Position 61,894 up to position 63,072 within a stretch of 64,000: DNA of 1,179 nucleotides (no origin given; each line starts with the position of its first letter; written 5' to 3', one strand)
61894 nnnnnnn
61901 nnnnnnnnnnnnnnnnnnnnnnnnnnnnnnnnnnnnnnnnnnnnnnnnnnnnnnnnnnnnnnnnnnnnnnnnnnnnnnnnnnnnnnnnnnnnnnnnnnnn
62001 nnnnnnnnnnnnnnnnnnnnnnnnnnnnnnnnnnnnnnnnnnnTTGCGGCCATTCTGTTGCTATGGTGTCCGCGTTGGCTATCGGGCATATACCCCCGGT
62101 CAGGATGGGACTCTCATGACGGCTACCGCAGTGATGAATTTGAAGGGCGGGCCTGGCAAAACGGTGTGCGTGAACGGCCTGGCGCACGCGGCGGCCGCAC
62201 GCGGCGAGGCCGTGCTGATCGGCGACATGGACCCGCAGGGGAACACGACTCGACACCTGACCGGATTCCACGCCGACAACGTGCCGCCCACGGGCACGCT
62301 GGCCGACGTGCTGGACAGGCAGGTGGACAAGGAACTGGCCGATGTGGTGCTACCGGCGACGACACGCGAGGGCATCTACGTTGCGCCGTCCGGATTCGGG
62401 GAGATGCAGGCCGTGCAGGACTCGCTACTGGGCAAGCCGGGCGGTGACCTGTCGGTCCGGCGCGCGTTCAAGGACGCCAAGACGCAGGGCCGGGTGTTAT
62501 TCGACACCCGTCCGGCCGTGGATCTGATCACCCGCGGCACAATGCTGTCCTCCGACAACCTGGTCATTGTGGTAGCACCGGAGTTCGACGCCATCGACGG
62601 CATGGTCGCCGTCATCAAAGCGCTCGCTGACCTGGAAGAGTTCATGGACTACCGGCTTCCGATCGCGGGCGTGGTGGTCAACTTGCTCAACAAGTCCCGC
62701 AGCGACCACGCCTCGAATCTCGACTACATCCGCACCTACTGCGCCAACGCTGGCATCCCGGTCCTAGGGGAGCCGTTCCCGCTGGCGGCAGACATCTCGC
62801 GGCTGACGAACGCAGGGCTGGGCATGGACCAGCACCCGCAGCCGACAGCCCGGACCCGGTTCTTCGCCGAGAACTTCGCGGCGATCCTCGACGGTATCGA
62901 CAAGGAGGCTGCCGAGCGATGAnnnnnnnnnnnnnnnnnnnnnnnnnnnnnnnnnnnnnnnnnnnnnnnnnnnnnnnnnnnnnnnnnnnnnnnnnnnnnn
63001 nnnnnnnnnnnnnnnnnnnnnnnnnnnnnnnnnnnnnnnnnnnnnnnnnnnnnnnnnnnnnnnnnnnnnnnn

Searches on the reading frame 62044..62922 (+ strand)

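Call 11: search_protein_families(library=pfam, max_evalue=0.01, proteins=[window:62044-62922:+])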
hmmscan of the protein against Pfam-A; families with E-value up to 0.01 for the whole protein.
window:62044-62922:+ (292 aa): 4 families
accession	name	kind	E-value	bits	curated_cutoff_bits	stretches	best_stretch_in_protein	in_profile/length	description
PF13614.12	AAA_31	-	4.9e-21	75.9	27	1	28-202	4-172/177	AAA domain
PF01656.29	CbiA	-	8.6e-16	58.5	25.4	1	29-256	2-120/125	CobQ/CobB/MinD/ParA nucleotide binding domain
PF10609.15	ParA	-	7.7e-06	25.9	27.1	1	28-79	6-57/246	NUBPL iron-transfer P-loop NTPase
PF00142.24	Fer4_NifH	-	6.6e-05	23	25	1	34-102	8-74/271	4Fe-4S iron sulfur cluster binding proteins, NifH/frxC family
